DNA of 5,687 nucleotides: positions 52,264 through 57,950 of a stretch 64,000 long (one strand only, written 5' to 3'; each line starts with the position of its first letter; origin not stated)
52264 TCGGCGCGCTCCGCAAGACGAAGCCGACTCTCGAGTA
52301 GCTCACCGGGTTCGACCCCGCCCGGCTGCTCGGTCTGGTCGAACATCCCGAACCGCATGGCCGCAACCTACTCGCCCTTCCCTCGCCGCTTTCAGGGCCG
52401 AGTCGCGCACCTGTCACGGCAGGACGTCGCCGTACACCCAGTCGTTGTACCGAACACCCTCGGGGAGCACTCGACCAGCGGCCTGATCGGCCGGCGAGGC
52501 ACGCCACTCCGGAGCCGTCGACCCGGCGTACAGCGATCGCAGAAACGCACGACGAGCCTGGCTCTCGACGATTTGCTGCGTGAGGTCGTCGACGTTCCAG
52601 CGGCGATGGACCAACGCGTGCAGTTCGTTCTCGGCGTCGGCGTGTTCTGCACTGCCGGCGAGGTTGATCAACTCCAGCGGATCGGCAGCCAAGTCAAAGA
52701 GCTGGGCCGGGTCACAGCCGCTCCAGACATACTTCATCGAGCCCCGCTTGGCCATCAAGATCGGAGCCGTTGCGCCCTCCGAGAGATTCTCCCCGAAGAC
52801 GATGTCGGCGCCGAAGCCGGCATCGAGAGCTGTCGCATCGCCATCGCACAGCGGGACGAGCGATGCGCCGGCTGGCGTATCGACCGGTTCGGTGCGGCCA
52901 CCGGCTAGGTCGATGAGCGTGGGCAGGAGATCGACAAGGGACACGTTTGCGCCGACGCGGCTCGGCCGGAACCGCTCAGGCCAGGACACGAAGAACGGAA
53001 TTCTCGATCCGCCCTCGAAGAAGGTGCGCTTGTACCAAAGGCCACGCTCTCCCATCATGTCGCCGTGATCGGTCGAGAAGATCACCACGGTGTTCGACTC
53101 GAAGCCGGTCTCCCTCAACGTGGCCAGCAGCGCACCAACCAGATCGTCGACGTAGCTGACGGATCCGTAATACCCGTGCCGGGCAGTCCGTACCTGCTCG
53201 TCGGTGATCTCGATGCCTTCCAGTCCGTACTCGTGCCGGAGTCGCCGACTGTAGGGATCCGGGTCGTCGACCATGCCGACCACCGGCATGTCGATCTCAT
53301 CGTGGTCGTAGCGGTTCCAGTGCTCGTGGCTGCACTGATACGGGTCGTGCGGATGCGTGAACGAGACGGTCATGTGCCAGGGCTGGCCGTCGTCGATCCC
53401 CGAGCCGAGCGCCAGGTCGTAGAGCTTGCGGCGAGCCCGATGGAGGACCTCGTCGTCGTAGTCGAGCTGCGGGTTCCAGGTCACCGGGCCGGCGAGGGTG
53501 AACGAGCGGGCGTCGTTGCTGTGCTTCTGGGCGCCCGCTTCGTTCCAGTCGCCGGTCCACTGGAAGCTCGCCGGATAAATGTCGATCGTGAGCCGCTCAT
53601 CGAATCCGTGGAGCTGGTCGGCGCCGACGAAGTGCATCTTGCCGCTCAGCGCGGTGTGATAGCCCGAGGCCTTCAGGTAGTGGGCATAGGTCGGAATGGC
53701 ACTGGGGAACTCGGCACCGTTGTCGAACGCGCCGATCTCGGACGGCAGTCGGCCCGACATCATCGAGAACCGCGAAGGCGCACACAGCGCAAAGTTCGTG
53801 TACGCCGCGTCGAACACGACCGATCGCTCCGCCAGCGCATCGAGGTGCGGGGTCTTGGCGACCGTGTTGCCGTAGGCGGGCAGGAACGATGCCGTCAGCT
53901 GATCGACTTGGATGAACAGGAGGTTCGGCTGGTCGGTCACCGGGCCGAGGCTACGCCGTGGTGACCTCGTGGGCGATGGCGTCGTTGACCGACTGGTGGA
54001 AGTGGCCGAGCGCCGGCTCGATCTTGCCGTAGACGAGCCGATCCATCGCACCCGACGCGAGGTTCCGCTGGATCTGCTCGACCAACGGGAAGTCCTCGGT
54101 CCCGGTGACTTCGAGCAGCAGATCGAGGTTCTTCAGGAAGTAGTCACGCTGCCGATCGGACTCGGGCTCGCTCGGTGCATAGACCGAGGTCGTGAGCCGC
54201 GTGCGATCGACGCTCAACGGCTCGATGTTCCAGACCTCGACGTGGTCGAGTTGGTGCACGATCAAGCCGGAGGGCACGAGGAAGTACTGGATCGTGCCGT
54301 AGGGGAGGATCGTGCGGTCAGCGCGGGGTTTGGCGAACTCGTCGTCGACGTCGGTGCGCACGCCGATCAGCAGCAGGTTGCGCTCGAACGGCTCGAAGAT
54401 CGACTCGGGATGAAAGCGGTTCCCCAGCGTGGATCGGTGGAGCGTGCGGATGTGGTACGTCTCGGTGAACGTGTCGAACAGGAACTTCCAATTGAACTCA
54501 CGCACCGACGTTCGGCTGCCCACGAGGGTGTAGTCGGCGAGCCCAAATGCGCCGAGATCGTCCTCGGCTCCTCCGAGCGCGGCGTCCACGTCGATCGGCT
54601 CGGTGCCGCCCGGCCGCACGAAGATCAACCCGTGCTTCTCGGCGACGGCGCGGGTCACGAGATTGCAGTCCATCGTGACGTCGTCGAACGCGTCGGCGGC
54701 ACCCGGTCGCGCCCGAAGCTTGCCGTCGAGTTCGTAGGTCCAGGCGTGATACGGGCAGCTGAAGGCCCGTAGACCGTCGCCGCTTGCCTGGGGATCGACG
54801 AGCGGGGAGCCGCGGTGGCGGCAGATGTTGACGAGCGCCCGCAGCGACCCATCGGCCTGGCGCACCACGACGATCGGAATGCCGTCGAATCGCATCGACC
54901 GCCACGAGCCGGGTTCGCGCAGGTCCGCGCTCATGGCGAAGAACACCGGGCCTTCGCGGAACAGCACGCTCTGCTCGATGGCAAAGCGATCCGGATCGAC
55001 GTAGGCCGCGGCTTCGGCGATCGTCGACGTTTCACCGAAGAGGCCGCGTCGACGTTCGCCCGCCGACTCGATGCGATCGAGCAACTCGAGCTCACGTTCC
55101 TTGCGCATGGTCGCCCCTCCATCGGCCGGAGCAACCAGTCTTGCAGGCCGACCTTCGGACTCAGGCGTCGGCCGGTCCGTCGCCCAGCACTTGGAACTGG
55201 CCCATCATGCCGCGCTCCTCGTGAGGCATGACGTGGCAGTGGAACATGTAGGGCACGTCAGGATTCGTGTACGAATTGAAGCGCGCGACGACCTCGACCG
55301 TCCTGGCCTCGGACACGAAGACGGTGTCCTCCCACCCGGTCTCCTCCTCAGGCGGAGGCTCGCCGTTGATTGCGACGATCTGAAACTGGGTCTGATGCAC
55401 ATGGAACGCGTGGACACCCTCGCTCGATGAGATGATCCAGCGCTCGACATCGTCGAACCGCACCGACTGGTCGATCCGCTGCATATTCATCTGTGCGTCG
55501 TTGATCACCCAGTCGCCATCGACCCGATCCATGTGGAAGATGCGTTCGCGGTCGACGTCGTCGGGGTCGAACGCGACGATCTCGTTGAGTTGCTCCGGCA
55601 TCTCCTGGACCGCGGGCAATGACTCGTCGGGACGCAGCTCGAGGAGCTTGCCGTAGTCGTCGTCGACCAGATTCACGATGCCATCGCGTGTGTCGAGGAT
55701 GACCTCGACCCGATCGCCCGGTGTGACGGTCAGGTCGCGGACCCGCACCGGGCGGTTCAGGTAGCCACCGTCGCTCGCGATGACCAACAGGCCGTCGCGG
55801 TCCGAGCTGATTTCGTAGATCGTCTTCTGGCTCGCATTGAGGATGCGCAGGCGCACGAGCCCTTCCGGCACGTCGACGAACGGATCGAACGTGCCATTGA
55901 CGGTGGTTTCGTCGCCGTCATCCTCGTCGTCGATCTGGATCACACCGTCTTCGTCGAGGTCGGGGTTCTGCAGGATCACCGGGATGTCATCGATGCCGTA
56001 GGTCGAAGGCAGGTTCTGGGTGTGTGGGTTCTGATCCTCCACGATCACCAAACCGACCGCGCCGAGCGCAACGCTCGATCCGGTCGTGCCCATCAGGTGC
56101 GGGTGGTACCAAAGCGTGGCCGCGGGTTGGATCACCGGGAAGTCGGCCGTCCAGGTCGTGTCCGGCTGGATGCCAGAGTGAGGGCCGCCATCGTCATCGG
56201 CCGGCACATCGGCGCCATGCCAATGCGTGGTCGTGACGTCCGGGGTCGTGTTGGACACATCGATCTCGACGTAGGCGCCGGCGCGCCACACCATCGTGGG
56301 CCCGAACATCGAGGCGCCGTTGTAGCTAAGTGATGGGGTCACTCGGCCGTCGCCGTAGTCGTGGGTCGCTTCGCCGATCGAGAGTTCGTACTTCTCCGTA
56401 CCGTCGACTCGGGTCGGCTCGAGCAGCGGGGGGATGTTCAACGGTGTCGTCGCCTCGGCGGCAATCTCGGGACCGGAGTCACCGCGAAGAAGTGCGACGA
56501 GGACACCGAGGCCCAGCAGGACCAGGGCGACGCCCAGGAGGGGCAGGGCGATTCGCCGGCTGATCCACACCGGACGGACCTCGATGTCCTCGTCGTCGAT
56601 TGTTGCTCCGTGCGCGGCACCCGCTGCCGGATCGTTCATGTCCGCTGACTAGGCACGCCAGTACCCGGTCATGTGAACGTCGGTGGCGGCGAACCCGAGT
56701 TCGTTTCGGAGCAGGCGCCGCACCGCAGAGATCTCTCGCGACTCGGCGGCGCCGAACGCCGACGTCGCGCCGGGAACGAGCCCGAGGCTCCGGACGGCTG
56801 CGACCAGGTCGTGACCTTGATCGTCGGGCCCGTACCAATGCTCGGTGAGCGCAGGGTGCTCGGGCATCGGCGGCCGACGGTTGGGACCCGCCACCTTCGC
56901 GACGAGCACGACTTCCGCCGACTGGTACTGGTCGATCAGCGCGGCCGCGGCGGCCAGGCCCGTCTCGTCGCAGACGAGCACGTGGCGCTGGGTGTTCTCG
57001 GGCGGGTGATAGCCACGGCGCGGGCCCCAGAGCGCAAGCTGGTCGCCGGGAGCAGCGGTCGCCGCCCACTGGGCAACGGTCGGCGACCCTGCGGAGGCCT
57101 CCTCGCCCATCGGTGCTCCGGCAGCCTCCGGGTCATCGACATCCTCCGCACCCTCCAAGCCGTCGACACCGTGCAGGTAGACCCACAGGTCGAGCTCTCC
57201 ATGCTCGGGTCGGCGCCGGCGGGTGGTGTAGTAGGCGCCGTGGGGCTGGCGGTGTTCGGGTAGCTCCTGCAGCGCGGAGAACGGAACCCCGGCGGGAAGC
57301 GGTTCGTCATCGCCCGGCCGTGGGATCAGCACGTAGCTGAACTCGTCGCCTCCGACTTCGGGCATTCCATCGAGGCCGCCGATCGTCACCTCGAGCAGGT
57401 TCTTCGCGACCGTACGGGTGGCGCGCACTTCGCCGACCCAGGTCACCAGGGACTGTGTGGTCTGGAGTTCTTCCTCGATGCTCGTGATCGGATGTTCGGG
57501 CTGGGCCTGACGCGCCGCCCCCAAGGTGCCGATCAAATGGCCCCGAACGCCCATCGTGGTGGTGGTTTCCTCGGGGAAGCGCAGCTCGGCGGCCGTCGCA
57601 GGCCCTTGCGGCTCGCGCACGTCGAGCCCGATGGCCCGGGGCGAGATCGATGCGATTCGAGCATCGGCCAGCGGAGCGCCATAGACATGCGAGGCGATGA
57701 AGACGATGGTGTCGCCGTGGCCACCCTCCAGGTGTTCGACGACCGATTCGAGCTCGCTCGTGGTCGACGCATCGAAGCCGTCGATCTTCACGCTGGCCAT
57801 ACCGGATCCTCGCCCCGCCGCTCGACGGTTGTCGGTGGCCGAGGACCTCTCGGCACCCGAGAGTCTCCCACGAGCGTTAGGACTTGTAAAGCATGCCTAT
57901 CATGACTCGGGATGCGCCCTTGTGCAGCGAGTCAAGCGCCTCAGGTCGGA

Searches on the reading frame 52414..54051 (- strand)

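Call 68: search_protein_families(library=pfam, proteins=[window:52414-54051:-], max_evalue=0.00001)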
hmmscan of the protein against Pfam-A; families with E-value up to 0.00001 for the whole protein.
window:52414-54051:- (545 aa): 3 families
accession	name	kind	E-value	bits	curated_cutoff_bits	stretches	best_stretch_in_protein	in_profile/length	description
PF00884.28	Sulfatase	-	1e-45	156.8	25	1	42-384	1-300/301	Sulfatase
PF01663.27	Phosphodiest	-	3.4e-11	43.8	23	1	44-330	1-220/342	Type I phosphodiesterase / nucleotide pyrophosphatase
PF16347.10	SGSH_C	-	1.8e-10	41.6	29.3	1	334-481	1-148/154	N-sulphoglucosamine sulphohydrolase, C-terminal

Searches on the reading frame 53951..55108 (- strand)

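Call 68: search_protein_families(library=pfam, proteins=[window:53951-55108:-], max_evalue=0.00001)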
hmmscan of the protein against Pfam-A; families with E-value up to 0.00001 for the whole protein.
window:53951-55108:- (385 aa): 2 families
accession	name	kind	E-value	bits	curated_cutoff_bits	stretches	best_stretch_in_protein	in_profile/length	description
PF00848.25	Ring_hydroxyl_A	-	9.7e-24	84.9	24.9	1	191-379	2-207/208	Ring hydroxylating alpha subunit (catalytic domain)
PF00355.32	Rieske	-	2.8e-16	59.6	20.3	1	58-138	6-82/88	Rieske [2Fe-2S] domain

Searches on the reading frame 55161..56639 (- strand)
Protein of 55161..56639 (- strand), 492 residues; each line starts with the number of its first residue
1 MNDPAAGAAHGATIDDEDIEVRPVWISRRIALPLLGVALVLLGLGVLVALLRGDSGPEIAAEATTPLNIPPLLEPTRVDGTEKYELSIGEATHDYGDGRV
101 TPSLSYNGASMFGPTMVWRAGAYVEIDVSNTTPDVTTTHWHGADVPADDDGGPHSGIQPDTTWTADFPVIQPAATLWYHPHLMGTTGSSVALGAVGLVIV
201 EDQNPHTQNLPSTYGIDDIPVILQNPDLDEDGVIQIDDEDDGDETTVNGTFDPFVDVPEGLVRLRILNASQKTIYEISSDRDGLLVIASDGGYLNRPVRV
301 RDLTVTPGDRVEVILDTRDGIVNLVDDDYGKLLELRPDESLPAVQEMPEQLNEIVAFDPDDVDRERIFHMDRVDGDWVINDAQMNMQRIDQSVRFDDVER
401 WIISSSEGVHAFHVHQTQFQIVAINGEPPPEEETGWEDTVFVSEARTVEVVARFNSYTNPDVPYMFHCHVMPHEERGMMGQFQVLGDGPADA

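Call 68: search_protein_families(library=pfam, proteins=[window:55161-56639:-], max_evalue=0.00001)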
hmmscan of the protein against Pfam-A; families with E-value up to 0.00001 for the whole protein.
window:55161-56639:- (492 aa): 2 families
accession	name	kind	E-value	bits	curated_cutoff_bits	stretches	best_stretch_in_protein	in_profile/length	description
PF07732.21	Cu-oxidase_3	-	2.2e-22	79.8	21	1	99-204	12-118/119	Multicopper oxidase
PF07731.20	Cu-oxidase_2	-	1.9e-21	76.7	20.4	1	366-484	11-133/137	Multicopper oxidase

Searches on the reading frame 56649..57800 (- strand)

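Call 69: search_protein_families(library=pfam, proteins=[window:56649-57800:-], max_evalue=0.00001)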
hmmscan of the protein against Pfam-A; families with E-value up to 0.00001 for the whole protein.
window:56649-57800:- (383 aa): 2 families
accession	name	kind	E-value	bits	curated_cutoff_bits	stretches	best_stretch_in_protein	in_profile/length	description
PF04954.18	SIP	-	4.9e-22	79.1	26.3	1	271-382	2-117/119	Siderophore-interacting protein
PF08021.17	FAD_binding_9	-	1.4e-12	48.3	23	1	125-262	2-118/120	Siderophore-interacting FAD-binding domain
